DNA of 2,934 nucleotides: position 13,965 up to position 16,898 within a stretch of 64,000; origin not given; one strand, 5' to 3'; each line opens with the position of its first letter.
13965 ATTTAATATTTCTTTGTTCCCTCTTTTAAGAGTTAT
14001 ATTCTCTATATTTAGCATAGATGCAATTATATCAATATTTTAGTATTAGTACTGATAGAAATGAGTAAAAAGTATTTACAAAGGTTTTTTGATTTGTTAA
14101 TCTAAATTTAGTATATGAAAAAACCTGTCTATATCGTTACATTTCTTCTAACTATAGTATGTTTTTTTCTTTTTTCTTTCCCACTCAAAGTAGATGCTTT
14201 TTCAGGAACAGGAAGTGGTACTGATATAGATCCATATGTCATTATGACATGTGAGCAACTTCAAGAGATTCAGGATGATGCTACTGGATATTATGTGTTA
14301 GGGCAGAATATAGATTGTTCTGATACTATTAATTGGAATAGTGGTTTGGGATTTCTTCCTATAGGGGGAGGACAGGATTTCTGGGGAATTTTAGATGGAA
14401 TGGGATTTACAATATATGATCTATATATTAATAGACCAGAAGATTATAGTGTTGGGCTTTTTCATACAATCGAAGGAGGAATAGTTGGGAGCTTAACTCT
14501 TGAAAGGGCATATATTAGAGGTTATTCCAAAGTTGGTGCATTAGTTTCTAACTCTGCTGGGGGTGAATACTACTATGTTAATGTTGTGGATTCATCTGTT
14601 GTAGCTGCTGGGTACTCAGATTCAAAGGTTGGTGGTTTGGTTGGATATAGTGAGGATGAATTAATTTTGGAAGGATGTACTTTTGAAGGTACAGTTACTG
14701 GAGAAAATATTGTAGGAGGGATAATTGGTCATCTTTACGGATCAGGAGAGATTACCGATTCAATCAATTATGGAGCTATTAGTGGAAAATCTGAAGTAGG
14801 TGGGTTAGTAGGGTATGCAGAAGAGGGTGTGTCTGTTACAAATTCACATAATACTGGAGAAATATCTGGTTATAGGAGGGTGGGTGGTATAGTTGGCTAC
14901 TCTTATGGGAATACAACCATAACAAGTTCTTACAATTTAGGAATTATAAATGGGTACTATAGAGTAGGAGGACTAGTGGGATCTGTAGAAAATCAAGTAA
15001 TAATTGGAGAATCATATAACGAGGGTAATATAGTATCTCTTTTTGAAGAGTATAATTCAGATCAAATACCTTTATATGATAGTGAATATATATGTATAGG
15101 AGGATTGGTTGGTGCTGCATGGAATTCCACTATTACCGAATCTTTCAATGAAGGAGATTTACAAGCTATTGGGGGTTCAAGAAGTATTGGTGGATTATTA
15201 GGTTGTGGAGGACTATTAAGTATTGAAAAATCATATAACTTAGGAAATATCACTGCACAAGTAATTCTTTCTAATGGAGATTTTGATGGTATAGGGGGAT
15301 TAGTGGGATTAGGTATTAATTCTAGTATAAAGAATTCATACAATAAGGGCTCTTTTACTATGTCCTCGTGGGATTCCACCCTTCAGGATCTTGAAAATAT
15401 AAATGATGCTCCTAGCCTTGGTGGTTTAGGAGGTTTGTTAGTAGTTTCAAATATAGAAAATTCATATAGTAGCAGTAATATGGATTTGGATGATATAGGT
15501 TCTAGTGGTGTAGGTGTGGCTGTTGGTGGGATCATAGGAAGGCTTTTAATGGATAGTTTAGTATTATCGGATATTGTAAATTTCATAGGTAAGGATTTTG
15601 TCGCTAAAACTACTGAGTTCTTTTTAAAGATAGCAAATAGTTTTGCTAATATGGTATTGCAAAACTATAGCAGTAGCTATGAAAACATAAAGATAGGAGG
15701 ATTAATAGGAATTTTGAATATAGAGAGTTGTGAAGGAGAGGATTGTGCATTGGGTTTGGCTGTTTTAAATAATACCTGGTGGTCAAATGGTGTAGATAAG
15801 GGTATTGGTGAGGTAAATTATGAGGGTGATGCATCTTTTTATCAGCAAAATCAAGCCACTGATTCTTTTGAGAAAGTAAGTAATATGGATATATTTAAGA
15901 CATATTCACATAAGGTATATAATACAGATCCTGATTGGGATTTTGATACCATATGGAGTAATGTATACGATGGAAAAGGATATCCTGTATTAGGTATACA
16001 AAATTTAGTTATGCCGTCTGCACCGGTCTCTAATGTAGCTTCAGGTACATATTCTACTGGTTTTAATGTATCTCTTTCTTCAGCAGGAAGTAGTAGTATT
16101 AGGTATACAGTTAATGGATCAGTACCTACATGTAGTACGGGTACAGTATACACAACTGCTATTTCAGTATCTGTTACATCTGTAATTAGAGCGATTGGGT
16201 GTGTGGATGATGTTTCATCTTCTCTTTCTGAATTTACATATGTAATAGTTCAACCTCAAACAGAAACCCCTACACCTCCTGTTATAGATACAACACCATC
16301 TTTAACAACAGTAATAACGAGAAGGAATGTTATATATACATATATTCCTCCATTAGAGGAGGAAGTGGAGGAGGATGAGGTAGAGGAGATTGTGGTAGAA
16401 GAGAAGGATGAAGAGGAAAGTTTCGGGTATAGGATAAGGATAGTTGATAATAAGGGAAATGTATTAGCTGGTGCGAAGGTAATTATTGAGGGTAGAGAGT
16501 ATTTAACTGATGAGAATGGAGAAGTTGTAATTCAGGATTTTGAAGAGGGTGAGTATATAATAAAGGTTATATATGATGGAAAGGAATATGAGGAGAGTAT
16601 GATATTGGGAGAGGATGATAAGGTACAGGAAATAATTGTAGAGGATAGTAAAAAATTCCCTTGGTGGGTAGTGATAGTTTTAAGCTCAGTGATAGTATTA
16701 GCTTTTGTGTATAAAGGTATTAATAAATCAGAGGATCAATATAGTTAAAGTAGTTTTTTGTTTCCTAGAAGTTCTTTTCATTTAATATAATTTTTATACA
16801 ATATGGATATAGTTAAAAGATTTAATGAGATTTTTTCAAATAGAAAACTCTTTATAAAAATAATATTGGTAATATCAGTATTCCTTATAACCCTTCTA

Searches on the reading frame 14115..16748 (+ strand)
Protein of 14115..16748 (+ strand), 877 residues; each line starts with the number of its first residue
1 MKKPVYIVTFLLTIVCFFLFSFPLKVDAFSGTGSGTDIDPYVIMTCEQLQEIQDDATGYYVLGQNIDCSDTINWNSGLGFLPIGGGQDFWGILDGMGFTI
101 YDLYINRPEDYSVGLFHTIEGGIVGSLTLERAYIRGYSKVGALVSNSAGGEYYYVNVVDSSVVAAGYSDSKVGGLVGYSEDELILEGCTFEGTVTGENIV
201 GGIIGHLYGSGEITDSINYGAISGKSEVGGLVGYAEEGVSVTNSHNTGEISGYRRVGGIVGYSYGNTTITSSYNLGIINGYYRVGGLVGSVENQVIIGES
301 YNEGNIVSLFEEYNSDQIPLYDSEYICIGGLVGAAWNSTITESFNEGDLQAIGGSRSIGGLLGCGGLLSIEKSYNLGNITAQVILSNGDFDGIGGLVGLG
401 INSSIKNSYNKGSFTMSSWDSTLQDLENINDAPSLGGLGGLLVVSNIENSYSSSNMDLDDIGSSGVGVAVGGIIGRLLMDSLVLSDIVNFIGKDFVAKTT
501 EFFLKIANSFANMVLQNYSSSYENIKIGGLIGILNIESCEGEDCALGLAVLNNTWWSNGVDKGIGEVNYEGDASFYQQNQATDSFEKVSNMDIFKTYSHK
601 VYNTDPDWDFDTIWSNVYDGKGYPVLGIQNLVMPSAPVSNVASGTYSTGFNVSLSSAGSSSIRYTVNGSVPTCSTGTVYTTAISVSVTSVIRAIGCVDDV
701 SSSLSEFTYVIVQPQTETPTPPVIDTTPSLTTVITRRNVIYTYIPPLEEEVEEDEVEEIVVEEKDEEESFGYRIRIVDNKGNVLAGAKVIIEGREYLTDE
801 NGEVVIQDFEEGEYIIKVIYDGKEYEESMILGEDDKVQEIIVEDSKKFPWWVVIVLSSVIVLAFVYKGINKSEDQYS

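Call 38: find_encoding_contigs(protein=window:14115-16748:+, flank=10000, max_places=6)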
Protein window:14115-16748:+ (877 aa): 4 contigs read that carry it; 2 places shown.
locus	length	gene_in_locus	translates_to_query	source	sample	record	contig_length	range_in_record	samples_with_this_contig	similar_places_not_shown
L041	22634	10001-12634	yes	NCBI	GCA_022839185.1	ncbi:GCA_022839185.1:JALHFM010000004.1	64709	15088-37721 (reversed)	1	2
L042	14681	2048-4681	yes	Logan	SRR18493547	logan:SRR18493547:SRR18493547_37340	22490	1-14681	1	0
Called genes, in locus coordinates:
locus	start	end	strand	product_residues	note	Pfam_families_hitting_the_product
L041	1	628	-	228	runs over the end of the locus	PF04474:DUF554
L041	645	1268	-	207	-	PF03167:UDG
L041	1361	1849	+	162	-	-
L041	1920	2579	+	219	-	PF00072:Response_reg, PF00486:Trans_reg_C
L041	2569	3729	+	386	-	PF00672:HAMP, PF00512:HisKA, PF02518:HATPase_c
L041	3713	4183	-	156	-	PF12641:Flavodoxin_3, PF12724:Flavodoxin_5 (weak)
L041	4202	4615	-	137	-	PF01850:PIN, PF13470:PIN_3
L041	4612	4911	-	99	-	-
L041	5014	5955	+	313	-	-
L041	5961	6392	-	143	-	PF22769:DCD, PF00692:dUTPase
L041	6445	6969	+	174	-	-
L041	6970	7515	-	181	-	PF23477:zf_Tbcl_2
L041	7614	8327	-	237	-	-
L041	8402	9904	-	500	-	PF00931:NB-ARC (faint), PF02463:SMC_N (faint), PF03193:RsgA_GTPase (faint), PF13555:AAA_29 (faint), PF00005:ABC_tran, PF01926:MMR_HSR1 (faint), PF05729:NACHT (faint), PF00005:ABC_tran, +4 more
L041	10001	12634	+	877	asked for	PF07581:Glug (faint), PF13287:Fn3_assoc (weak), PF13290:CHB_HEX_C_1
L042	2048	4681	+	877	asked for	PF07581:Glug (faint), PF13287:Fn3_assoc (weak), PF13290:CHB_HEX_C_1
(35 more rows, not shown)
